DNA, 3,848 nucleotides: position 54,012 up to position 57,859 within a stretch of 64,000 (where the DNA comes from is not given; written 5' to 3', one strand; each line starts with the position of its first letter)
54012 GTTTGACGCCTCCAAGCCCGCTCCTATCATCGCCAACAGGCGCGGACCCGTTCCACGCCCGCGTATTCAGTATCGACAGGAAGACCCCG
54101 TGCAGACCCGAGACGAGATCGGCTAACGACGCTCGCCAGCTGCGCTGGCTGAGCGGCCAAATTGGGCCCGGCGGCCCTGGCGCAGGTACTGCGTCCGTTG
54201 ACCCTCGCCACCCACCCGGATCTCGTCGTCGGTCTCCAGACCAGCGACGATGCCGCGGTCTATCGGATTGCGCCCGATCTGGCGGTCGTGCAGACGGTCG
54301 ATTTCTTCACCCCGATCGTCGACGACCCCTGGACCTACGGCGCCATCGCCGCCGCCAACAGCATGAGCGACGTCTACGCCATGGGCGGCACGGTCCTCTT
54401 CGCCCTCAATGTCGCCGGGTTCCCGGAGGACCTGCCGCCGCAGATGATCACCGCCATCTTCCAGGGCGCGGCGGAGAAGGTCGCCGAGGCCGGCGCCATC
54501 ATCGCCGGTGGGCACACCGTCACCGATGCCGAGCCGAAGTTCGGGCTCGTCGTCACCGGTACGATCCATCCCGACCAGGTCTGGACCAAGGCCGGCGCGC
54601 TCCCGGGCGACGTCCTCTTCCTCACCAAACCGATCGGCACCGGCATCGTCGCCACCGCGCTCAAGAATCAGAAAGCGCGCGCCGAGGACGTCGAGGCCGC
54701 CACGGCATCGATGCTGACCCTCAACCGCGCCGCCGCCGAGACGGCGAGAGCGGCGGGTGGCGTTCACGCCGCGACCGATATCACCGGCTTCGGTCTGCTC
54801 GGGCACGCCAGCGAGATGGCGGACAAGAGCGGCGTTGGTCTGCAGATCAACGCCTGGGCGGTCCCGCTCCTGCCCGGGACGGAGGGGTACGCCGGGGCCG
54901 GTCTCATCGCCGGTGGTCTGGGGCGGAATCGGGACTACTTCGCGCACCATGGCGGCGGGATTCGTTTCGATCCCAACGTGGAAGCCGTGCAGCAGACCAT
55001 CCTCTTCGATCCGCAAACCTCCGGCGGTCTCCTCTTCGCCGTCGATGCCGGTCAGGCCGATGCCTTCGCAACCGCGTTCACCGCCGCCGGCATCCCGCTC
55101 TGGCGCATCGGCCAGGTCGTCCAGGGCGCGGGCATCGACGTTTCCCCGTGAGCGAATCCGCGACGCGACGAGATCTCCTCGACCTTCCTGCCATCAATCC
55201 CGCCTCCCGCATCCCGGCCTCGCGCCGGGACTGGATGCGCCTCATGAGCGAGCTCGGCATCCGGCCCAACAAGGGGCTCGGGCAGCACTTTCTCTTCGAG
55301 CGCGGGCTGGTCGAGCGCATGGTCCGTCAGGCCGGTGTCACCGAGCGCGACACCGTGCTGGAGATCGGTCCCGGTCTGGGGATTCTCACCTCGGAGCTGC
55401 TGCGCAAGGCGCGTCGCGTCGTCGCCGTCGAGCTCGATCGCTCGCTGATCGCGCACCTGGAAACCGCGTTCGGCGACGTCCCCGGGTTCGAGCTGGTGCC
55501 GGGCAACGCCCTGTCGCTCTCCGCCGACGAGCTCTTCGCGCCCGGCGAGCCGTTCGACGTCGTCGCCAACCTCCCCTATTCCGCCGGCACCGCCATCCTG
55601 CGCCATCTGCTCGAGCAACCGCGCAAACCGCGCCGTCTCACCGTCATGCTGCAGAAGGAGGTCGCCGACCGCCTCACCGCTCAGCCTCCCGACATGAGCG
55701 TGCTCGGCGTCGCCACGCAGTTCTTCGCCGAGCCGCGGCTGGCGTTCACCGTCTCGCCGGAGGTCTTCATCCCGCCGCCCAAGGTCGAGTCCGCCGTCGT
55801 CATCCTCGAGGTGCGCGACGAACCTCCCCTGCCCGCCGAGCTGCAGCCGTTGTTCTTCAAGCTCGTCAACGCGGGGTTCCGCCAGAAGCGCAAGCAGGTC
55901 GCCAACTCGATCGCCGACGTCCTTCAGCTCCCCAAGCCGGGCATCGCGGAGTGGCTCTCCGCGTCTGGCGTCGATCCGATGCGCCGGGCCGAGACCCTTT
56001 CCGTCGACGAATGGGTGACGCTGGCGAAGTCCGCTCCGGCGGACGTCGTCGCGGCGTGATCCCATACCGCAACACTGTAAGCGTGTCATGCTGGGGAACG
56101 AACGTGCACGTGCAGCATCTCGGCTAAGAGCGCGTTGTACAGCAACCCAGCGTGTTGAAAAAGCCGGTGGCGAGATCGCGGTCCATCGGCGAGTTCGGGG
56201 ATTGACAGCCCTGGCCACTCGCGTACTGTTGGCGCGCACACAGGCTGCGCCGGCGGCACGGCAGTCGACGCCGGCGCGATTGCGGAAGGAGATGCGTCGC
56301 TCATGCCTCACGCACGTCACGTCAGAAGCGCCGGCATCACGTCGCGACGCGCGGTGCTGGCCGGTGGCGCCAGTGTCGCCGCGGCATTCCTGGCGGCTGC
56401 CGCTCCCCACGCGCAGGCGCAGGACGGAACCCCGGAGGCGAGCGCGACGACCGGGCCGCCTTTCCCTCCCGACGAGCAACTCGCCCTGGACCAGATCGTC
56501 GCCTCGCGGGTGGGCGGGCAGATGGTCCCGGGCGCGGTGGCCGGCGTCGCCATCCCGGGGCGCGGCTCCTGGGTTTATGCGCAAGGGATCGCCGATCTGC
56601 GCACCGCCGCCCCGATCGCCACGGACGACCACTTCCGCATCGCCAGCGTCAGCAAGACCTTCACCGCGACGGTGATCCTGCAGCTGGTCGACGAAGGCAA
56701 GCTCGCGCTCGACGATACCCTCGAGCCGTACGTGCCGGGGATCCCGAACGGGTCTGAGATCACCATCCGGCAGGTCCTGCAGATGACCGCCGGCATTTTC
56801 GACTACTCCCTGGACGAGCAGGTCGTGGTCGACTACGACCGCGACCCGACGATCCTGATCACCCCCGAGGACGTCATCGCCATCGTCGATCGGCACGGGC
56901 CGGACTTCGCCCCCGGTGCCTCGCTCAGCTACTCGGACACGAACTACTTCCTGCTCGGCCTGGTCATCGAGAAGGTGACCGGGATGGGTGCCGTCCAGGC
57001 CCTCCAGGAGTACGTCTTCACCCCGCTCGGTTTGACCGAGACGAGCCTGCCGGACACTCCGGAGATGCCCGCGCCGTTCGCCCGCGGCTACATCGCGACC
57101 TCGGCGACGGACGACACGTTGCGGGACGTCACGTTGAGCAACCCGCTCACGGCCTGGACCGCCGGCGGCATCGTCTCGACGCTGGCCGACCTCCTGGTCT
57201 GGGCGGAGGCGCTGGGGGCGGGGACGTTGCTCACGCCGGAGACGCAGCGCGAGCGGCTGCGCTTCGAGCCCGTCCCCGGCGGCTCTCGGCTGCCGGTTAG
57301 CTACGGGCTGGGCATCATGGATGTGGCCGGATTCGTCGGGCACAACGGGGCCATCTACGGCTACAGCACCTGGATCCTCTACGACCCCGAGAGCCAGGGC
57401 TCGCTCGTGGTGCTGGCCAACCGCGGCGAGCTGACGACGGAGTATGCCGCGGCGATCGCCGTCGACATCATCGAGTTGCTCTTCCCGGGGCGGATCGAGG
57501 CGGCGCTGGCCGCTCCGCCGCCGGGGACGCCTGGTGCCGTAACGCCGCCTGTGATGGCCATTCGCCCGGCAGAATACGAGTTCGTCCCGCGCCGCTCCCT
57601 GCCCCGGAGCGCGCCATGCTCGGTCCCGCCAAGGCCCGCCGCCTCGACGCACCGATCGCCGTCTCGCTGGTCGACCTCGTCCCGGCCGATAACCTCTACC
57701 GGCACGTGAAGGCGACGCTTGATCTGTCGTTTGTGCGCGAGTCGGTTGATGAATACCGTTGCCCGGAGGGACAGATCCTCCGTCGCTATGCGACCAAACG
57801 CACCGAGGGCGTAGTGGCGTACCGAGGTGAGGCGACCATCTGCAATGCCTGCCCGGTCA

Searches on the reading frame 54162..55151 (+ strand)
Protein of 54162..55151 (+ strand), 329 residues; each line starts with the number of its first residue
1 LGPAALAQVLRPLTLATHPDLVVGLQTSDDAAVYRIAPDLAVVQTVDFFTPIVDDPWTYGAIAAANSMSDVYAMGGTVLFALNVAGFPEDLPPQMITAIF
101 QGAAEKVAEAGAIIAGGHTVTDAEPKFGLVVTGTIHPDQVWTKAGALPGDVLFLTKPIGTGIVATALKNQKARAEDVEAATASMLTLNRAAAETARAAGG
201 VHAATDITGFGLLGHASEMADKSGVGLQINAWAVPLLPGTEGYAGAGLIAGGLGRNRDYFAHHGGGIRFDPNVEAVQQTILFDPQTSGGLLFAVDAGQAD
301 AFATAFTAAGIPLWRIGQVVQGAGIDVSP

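Call 10: search_protein_families(library=ncbifam, max_evalue=0.01, proteins=[window:54162-55151:+])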
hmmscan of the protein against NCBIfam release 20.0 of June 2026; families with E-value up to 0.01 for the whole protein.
window:54162-55151:+ (329 aa): 14 families
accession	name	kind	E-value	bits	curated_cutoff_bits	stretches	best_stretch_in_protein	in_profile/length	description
TIGR00476.1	selD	equivalog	5.7e-105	351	125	1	2-297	16-309/311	selenide, water dikinase SelD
NF002098.0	PRK00943.1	equivalog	6.7e-94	314.6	299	1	3-322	23-337/347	selenide, water dikinase SelD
NF010705.0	PRK14105.1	equivalog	4.5e-53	180.3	291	1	23-244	44-278/345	selenide, water dikinase SelD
TIGR04369.1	fusion_not_SelD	hypoth_equivalog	1.5e-40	139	700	1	26-305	381-692/701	oxidoreductase/SelD-related fusion protein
TIGR01379.1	thiL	equivalog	3.5e-28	98.5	184.15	1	21-241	17-243/320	thiamine-phosphate kinase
NF004351.0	PRK05731.1-4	equivalog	3.3e-18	65.9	324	1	14-234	24-247/321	thiamine-phosphate kinase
TIGR04049.1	AIR_rel_sll0787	hypoth_equivalog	4.3e-14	52.3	321.3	1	22-238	37-245/318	sll0787 family AIR synthase-like protein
TIGR03267.1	methan_mark_2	hypoth_equivalog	3.2e-10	39.6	365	1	25-235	41-247/323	methanogenesis marker 2 protein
NF004353.0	PRK05731.2-2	equivalog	1.3e-09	37.6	301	1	29-235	20-226/311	thiamine-phosphate kinase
TIGR02124.1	hypE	equivalog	2e-09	36.9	251.6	1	24-242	29-251/332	hydrogenase expression/formation protein HypE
NF004354.0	PRK05731.2-3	equivalog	6.5e-06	25.7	204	1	67-228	57-212/273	thiamine-phosphate kinase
NF004350.0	PRK05731.1-1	equivalog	0.00023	20.2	441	1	42-235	49-240/325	thiamine-phosphate kinase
NF002290.1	PRK01213.1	equivalog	0.00032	19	648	0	195-236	240-281/723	phosphoribosylformylglycinamidine synthase subunit PurL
TIGR01736.1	FGAM_synth_II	equivalog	0.0077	14.6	525.75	0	19-236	50-282/718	phosphoribosylformylglycinamidine synthase subunit PurL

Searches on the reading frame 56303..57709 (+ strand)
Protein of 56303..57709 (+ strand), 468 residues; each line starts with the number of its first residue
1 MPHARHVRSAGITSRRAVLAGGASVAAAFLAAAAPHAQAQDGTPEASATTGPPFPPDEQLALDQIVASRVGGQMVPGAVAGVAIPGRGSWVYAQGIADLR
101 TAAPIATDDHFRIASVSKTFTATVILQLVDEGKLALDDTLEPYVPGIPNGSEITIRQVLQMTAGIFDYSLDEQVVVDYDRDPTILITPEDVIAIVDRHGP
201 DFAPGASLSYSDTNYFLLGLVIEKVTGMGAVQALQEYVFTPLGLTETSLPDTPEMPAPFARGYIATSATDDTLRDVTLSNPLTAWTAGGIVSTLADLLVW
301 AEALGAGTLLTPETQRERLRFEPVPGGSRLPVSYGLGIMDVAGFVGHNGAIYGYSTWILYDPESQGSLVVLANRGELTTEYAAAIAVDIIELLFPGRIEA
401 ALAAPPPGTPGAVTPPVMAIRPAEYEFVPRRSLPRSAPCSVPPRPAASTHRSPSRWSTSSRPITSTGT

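Call 94: search_protein_families(library=ncbifam, max_evalue=0.001, proteins=[window:56303-57709:+])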
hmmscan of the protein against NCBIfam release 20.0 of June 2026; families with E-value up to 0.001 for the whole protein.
window:56303-57709:+ (468 aa): 48 families (the best 25 are shown)
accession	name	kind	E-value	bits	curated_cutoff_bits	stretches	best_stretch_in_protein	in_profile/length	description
NF041665.1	blaPSZ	exception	1.5e-22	80.2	850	1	56-301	25-253/379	PSZ family class C beta-lactamase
NF009622.0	PRK13128.1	equivalog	2.1e-22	79.3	443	1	74-375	21-315/518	D-aminopeptidase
NF033085.1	bla_class_C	equivalog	5.4e-22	78.1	415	1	63-303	9-233/356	class C beta-lactamase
NF045671.1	blaPNC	exception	1.7e-20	73.3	750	1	25-303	13-274/401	PNC family class C beta-lactamase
NF052559.1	MthAcHydAcmB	equivalog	4.1e-20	71.9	550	1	61-275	9-237/391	methyl acetate hydrolase AcmB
NF007943.0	PRK10662.1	equivalog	1.6e-18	66.5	266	1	82-303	56-269/380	D-alanyl-D-alanine-carboxypeptidase/endopeptidase AmpH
NF033569.1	blaLHK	exception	2.9e-16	59.4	850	1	62-297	41-260/390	LHK family class C beta-lactamase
NF012102.1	blaDHA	exception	3.3e-16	59.4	800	1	63-302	32-254/379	DHA family class C beta-lactamase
NF038238.1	blaBUT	exception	8.7e-16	58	850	1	61-268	33-230/383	BUT family class C beta-lactamase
NF041663.1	ampC_Sliq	exception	1.4e-15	57.1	860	1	60-301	26-250/378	cephalosporin-hydrolyzing class C beta-lactamase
NF040478.1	blaLAQ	exception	2.2e-15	56.5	850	1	62-303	31-255/380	LAQ family class C beta-lactamase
NF050047.1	blaELC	exception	1.2e-14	54.1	840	1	22-302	40-308/434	ELC family class C beta-lactamase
NF053709.1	blaAKO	exception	1.4e-14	53.8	875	1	62-301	32-254/381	AKO family class C beta-lactamase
NF038089.1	blaYRC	exception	1.9e-14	53.4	870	1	63-303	33-256/381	YRC family class C beta-lactamase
NF038366.1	blaSFDC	exception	2.1e-14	53.4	840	1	63-303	33-256/382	SFDC family class C beta-lactamase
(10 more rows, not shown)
